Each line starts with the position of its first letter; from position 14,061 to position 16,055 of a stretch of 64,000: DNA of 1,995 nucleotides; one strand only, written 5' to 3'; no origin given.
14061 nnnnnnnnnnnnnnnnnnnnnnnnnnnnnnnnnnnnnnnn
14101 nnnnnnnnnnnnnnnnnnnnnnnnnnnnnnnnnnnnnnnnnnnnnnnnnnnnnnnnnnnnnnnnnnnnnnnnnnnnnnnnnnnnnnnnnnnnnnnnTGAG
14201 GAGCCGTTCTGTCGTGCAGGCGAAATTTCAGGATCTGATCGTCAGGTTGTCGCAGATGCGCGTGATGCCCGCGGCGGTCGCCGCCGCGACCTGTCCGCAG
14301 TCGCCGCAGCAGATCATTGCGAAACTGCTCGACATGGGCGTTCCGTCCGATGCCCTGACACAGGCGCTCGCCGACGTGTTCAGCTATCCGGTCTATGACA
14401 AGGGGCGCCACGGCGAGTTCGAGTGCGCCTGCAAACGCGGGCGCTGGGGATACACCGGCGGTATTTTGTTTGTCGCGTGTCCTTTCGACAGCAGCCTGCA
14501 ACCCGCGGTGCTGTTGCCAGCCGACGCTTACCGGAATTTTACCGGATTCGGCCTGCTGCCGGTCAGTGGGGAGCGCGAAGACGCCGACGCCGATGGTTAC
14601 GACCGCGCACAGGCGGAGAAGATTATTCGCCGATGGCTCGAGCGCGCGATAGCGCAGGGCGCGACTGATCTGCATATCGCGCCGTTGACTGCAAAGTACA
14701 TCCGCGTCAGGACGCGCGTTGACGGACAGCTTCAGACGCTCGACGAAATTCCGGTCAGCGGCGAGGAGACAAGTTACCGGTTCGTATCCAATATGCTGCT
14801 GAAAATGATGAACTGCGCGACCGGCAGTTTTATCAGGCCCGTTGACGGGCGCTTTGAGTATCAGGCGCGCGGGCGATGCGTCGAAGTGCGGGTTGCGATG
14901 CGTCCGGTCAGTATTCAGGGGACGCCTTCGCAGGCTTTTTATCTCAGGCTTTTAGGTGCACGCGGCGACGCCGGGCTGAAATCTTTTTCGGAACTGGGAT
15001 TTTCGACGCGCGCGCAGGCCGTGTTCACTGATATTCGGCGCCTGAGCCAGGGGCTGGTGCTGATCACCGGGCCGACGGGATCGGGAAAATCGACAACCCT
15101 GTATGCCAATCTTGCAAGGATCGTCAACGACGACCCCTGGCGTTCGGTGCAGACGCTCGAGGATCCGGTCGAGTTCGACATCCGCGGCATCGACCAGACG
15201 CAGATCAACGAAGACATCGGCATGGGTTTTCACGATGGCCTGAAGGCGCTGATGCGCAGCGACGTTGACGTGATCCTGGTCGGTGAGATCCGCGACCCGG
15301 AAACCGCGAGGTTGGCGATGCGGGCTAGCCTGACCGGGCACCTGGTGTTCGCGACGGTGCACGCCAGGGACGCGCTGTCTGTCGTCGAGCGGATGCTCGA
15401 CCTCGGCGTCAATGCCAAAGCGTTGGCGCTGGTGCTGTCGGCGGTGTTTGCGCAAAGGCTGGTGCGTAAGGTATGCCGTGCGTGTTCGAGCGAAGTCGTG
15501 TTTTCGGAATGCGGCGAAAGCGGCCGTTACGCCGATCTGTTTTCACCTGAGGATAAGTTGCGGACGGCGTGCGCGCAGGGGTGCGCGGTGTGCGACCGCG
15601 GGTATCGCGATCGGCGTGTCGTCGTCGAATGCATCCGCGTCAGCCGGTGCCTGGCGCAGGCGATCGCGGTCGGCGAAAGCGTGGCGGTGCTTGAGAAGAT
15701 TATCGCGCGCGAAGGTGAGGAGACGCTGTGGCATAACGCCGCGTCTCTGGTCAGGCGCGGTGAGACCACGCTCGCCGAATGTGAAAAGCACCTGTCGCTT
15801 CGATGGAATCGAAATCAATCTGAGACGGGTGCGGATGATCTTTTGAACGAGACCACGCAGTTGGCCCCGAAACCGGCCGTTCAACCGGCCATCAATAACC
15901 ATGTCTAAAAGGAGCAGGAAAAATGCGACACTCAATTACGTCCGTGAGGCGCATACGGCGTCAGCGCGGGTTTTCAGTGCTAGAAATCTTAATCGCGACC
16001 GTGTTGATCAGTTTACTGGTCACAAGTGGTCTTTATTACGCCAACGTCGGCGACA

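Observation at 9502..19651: Eleven-gene, translationally coupled type IVb-pilus/T2SS-like operon with several family-less components, wedged between an SBP56 gene and rnpB-mraZ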

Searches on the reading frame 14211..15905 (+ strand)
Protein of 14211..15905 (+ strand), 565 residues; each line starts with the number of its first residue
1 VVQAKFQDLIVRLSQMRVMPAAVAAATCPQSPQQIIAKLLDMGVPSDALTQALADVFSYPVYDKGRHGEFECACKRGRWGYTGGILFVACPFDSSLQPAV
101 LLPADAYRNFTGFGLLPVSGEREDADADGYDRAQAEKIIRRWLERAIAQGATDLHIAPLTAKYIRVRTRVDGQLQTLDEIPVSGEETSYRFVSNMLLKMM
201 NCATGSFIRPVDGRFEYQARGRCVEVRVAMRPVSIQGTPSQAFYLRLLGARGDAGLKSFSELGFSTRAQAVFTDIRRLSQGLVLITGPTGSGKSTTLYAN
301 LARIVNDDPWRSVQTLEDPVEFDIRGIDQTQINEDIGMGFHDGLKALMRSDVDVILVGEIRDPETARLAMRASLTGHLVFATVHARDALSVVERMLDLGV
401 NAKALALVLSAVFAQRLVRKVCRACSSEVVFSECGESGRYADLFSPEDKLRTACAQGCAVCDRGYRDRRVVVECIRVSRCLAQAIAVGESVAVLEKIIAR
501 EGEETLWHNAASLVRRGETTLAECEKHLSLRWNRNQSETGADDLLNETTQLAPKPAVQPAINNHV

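Call 5: search_protein_families(library=pfam, proteins=[window:14211-15905:+], max_evalue=0.01)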
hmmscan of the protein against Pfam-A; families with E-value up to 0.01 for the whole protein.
window:14211-15905:+ (565 aa): 7 families
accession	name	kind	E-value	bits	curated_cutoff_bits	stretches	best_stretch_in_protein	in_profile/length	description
PF00437.27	T2SSE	-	1e-82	278.2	24.9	1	131-524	4-368/370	Type II/IV secretion system protein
PF13476.12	AAA_23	-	0.00038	21.6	27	1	278-298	17-37/201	AAA domain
PF13191.12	AAA_16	-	0.00039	21.4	32.6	1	270-314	14-57/167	AAA ATPase domain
PF13555.12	AAA_29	-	0.00054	20.1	27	1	279-300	21-42/61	P-loop containing region of AAA domain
PF25199.1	nSTAND_NTPase5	-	0.001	19.3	34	1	277-311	38-72/145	Novel STAND NTPase 5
PF13401.12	AAA_22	-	0.0082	16.9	27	0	279-306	4-31/130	AAA domain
PF12554.13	MOZART1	-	0.009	16.2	27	0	386-408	20-42/47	Mitotic-spindle organizing gamma-tubulin ring associated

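Call 6: search_protein_families(library=ncbifam, proteins=[window:14211-15905:+], max_evalue=0.01)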
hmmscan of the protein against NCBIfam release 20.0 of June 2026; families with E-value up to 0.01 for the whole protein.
window:14211-15905:+ (565 aa): 16 families
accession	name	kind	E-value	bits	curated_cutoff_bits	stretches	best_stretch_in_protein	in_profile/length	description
TIGR02533.1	type_II_gspE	equivalog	3.7e-88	296.3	630.25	1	126-524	100-482/486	type II secretion system ATPase GspE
TIGR02538.1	type_IV_pilB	equivalog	1.7e-80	271.3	675.65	1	124-527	170-561/564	type IV-A pilus assembly ATPase PilB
NF007755.0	PRK10436.1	equivalog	7.8e-80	268.8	617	1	131-526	81-457/465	type II secretion system protein GspE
NF053534.1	T4PilAsmATPsTfpB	equivalog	3.1e-75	253.7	850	1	135-524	201-578/584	type IV pilus assembly ATPase TfpB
NF041000.1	ATPase_ComGA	equivalog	5e-60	202.7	300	1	142-419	3-266/267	competence type IV pilus ATPase ComGA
TIGR01420.1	pilT_fam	subfamily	9.2e-45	153.3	319.1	1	139-428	2-281/343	PilT/PilU family type 4a pilus ATPase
TIGR02525.1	plasmid_TraJ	equivalog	1.1e-20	73.9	368.3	1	279-399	148-273/372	plasmid transfer ATPase TraJ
TIGR02524.1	dot_icm_DotB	equivalog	7.8e-17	61.5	463.3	1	270-395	125-256/358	Dot/Icm type IV secretion system ATPase DotB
TIGR02782.1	TrbB_P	equivalog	1.1e-13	51.2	304.55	1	277-398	133-255/303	P-type conjugative transfer ATPase TrbB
NF058587.1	archaellum_moto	equivalog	4.4e-13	48.8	550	1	283-397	278-395/527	archaellum flagellar ATPase motor FlaI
NF010469.0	PRK13894.1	subfamily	7e-12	45.3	508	1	279-398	148-267/320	conjugal transfer ATPase TrbB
NF010407.0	PRK13833.1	subfamily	1.1e-10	41.4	499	1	279-403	143-267/323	conjugal transfer protein TrbB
TIGR03819.1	heli_sec_ATPase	hypoth_equivalog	4.4e-08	32.7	373.15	1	223-423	125-327/340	TadA family conjugal transfer-associated ATPase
TIGR02788.1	VirB11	equivalog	6.5e-07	28.7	249.95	1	281-407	145-275/308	P-type DNA transfer ATPase VirB11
NF053672.1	bindosome_BasE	exception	0.00016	20.6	1000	1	278-398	268-391/512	bindosome assembly system ATPase subunit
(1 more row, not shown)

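Call 25: search_solved_structures(query=window:14214-15905:+, max_evalue=1e-10)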
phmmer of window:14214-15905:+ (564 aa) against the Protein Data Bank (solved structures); distinct sequences matched with E-value up to 1e-10: 24.
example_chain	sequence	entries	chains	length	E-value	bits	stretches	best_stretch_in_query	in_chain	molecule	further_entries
5oiu_A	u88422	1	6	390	1.3e-61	212.1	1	130-522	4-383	Type IV pilus assembly protein PilF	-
1p9r_A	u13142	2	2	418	1.7e-61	211.7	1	126-523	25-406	General secretion pathway protein E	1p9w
4kss_A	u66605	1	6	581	3.4e-61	210.7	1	127-525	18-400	Type II secretion system protein E, hemolysin-coregulated protein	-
6f8l_G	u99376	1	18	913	5.2e-61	210.1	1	129-522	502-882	Type IV pilus assembly protein PilF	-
4ksr_A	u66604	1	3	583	5.9e-61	209.9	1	127-523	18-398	Type II secretion system protein E, Hemolysin-coregulated protein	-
5it5_F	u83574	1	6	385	6.3e-61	209.8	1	134-522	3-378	ATP binding motif-containing protein PilF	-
6ejf_A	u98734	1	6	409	7.4e-61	209.6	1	134-522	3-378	Type IV pilus assembly protein PilF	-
4pht_A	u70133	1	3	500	5.5e-60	206.7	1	127-522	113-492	General secretory pathway protein E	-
3jc8_Ba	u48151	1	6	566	7.2e-56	193.1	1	121-523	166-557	Type IV-A pilus assembly ATPase PilB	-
5zfr_A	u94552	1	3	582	4.6e-55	190.5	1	114-522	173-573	Type IV pilus biogenesis ATPase PilB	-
6olj_C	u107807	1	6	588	8.8e-52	179.7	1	132-522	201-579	Type IV pilus biogenesis ATPase PilB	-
5tsg_B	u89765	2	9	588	1.2e-51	179.2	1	132-522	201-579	Type IV pilus biogenesis ATPase PilB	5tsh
3jvu_A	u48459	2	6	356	5e-30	107.9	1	260-420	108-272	Twitching mobility protein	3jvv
8dze_A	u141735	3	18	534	6e-30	107.6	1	259-488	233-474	BfpD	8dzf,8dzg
2ewv_A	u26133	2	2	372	1e-28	103.5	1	139-420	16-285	twitching motility protein PilT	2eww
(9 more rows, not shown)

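Call 31: search_dna_similar(query=window:14214-15905:+, collection=plasmids, mode=protein, max_rows=25, max_evalue=1e-10)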
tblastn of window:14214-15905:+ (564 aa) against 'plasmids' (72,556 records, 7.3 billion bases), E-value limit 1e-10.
Records with a match: 4561; places in all: 6882; records where one place covers at least 80% of the query: 138.
Best place of each record, by identity: <60% 4561.
By first word of the organism name: Escherichia 2241; Salmonella 524; Klebsiella 283; Pseudomonas 230; Acinetobacter 162; Vibrio 145; Shigella 144; Ralstonia 121; Serratia 100; Burkholderia 58; and 156 more.
By predicted mobility (MOB-suite, as given by PLSDB): conjugative 2948; non-mobilizable 1007; mobilizable 606.
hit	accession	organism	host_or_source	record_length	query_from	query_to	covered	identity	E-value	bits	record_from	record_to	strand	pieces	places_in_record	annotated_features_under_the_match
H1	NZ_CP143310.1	Methylophaga thalassica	cell culture,A deep sea sediment sample ...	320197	2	528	93%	35.7%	2e-88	306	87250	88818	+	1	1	GspE/PulE family protein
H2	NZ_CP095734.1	Methylophaga pinxianii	pure culture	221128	5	528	93%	35.1%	2e-87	303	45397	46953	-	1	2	GspE/PulE family protein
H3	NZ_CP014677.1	Kozakia baliensis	palm brown sugar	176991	28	529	89%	33.1%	5e-52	199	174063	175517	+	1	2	ATPase, T2SS/T4P/T4SS family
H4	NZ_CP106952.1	Eleftheria terrae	soil sample,soil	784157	11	525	91%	31.9%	6e-50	193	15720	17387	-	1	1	GspE/PulE family protein | hypothetical protein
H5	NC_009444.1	Pseudomonas fluorescens SBW25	-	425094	2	527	93%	30.2%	2e-46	182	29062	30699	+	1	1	GspE/PulE family protein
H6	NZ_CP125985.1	Pseudomonas rhodesiae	cell culture,brewery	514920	2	527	93%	30.1%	1e-46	183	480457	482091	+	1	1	GspE/PulE family protein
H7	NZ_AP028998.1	Paraburkholderia sp. 22B1P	-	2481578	28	525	88%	30.5%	4e-49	191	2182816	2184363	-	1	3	none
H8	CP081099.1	Rhodobacteraceae bacterium M382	-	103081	136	523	69%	39.1%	3e-59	221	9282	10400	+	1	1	tadA: Flp pilus assembly complex ATPase component TadA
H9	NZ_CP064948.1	Pseudomonas fulva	Homo sapiens,pleural fluid,pleural ...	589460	10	527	92%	29.2%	1e-44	177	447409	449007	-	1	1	GspE/PulE family protein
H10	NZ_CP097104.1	Pseudomonas sp. NY11382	Homo sapiens,Airway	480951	10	527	92%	29.2%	1e-44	177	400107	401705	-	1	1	GspE/PulE family protein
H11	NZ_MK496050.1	Pseudomonas sp.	-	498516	10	527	92%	29.2%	1e-44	177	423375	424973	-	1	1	GspE/PulE family protein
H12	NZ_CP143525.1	Pseudomonas putida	culture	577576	10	527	92%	29.2%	1e-44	177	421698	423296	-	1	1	GspE/PulE family protein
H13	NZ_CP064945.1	Pseudomonas fulva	Homo sapiens,bile specimen,bile ...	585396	10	527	92%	29.2%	1e-44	177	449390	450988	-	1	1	GspE/PulE family protein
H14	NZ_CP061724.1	Pseudomonas putida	a feces sample of migratory birds origin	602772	10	527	92%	29.2%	1e-44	177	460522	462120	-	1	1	GspE/PulE family protein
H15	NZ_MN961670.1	Pseudomonas putida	Homo sapiens,urine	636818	10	527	92%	29.2%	1e-44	177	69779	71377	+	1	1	GspE/PulE family protein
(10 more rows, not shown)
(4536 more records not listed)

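Call 32: get_annotated_region(hit=H1, flank=9000)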
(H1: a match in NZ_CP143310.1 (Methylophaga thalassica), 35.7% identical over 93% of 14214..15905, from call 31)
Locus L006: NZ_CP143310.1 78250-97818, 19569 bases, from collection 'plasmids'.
description: Methylophaga thalassica strain IOM01 plasmid unnamed, complete sequence
organism: Methylophaga thalassica (NCBI taxid 40223)
taxonomy: Bacteria; Pseudomonadota; Gammaproteobacteria; Thiotrichales; Piscirickettsiaceae; Methylophaga; Methylophaga thalassica
host: -; source: cell culture,A deep sea sediment sample from the Central Indian Ridge; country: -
typing (MOB-suite, as given by PLSDB): non-mobilizable
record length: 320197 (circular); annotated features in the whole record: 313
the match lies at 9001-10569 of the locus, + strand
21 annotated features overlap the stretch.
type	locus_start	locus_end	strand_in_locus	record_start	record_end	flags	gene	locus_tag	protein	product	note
CDS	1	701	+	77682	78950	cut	-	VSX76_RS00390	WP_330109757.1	DUF1173 family protein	-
CDS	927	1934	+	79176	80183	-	-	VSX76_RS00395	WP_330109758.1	DUF3150 domain-containing protein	-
CDS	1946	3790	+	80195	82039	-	-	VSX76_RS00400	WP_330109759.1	VWA domain-containing protein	-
CDS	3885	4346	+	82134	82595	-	-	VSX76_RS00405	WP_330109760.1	CFI-box-CTERM domain-containing protein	-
CDS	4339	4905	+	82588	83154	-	-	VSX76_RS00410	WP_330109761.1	hypothetical protein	-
CDS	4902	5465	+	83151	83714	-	-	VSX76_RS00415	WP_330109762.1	hypothetical protein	-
CDS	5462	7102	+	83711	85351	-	-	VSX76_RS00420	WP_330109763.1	hypothetical protein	-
CDS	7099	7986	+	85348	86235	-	-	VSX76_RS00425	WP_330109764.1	hypothetical protein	-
CDS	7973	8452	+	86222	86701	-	-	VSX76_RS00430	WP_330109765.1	hypothetical protein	-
CDS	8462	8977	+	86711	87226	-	-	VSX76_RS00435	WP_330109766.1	hypothetical protein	-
CDS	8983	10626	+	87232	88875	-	-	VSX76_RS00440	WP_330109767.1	GspE/PulE family protein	GO:0009306 - protein secretion [Evidence IEA]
CDS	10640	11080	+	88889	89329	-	-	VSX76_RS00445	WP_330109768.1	prepilin-type N-terminal cleavage/methylation domain-containing protein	-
CDS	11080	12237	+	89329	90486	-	-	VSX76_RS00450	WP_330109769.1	hypothetical protein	-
CDS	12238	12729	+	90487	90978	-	-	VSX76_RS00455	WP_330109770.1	type II secretion system protein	-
CDS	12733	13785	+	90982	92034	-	-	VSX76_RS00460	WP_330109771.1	prepilin-type N-terminal cleavage/methylation domain-containing protein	-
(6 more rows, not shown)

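Call 33: get_annotated_region(hit=H5, flank=10000)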
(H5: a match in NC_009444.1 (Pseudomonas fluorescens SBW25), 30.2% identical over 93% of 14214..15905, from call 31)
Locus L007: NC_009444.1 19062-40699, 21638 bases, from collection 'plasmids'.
description: Pseudomonas fluorescens SBW25 plasmid pQBR103, complete sequence
organism: Pseudomonas fluorescens SBW25 (NCBI taxid 216595)
taxonomy: Bacteria; Pseudomonadota; Gammaproteobacteria; Pseudomonadales; Pseudomonadaceae; Pseudomonas; Pseudomonas fluorescens; Pseudomonas fluorescens SBW25
host: -; source: -; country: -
typing (MOB-suite, as given by PLSDB): non-mobilizable; replicon rep_cluster_1081; mating-pair formation MPF_I
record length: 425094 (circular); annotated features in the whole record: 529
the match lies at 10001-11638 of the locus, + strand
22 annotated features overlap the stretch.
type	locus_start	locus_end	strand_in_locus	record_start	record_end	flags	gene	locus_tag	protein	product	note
CDS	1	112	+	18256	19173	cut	-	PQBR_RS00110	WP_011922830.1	hypothetical protein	-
CDS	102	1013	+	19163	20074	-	-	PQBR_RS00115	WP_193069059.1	hypothetical protein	-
CDS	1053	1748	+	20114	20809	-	-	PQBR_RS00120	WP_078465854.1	hypothetical protein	-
CDS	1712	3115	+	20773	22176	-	-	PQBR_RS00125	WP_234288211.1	type IV secretion system DNA-binding domain-containing protein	-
CDS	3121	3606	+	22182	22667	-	-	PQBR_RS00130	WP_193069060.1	hypothetical protein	-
CDS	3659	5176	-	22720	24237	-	-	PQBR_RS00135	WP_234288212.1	HD domain-containing protein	-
CDS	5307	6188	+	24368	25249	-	-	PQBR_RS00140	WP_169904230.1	hypothetical protein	-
CDS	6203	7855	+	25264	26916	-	-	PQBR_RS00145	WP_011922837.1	type II and type III secretion system pilus protein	-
CDS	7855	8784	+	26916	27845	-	-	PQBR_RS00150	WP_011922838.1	hypothetical protein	-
CDS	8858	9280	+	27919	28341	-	-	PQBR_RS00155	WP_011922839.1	hypothetical protein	-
CDS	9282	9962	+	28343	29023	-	-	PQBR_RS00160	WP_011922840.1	hypothetical protein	-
CDS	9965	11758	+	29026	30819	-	-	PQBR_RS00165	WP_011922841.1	GspE/PulE family protein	GO:0009306 - protein secretion [Evidence IEA]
CDS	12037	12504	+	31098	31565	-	-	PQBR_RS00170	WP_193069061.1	type II secretion system protein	-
CDS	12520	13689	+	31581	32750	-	-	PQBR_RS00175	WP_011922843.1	type II secretion system F family protein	-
CDS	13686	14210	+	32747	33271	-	-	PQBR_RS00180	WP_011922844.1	type II secretion system protein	-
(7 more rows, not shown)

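Call 42: search_protein_families(library=pfam, proteins=[L007:5307-6185:+, L007:6203-7852:+, L007:7855-8781:+, L007:8858-9277:+, L007:9282-9959:+, L007:12037-12501:+, L007:12520-13686:+, L007:13686-14207:+, L007:14194-15201:+, L007:9965-11755:+], max_evalue=0.05)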
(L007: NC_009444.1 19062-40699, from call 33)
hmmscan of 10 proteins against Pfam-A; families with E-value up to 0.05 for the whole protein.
L007:5307-6185:+ (293 aa): 0 families

L007:6203-7852:+ (550 aa): 1 family
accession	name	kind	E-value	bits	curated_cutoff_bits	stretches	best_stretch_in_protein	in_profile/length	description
PF00263.26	Secretin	-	6.8e-22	78.3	27.5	1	374-546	2-168/169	Bacterial type II and III secretion system protein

L007:7855-8781:+ (309 aa): 0 families

L007:8858-9277:+ (140 aa): 1 family
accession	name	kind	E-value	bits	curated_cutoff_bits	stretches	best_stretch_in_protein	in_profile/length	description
PF19464.4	DUF6001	-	0.0087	15.6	25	1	28-82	125-178/348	Family of unknown function (DUF6001)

L007:9282-9959:+ (226 aa): 0 families

L007:12037-12501:+ (155 aa): 2 families
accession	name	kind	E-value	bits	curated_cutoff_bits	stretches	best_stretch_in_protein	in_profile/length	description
PF07963.17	N_methyl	-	1.4e-07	31.2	21.2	1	13-37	2-26/27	Prokaryotic N-terminal methylation motif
PF11248.13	DUF3046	-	0.0087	16.9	25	1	57-97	10-51/62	Protein of unknown function (DUF3046)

L007:12520-13686:+ (389 aa): 1 family
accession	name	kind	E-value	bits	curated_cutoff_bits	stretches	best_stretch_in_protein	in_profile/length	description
PF00482.28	T2SSF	-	3.3e-12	46.9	25.2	2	93-174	34-118/125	Type II secretion system (T2SS), protein F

L007:13686-14207:+ (174 aa): 1 family
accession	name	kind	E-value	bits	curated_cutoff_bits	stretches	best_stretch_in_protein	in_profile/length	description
PF07963.17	N_methyl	-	1.1e-06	28.4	21.2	1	4-30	1-27/27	Prokaryotic N-terminal methylation motif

L007:14194-15201:+ (336 aa): 1 family
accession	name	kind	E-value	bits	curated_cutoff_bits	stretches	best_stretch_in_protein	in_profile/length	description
PF07963.17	N_methyl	-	3.3e-06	26.9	21.2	1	11-34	2-25/27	Prokaryotic N-terminal methylation motif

L007:9965-11755:+ (597 aa): 10 families
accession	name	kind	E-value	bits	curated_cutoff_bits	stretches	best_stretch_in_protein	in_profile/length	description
PF00437.27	T2SSE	-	6.4e-90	301.9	24.9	1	161-555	6-369/370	Type II/IV secretion system protein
PF25199.1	nSTAND_NTPase5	-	0.00063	20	34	1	295-346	33-83/145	Novel STAND NTPase 5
PF13476.12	AAA_23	-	0.0053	17.8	27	1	303-348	19-68/201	AAA domain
PF13604.12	AAA_30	-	0.0058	16.8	27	1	290-329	5-43/191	AAA domain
PF13555.12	AAA_29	-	0.0086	16.2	27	1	301-324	20-43/61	P-loop containing region of AAA domain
PF13401.12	AAA_22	-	0.018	15.8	27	0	303-326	5-28/130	AAA domain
PF15714.11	SpoVT_C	-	0.022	15.3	27.5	1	142-180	20-58/128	Stage V sporulation protein T C-terminal, transcription factor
PF20720.3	nSTAND3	-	0.023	14.9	27.2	0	303-342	17-54/155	Novel STAND NTPase 3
PF00005.33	ABC_tran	-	0.027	15.5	25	0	302-325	10-33/137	ABC transporter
PF13481.12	AAA_25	-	0.04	14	27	0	304-327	34-57/195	AAA domain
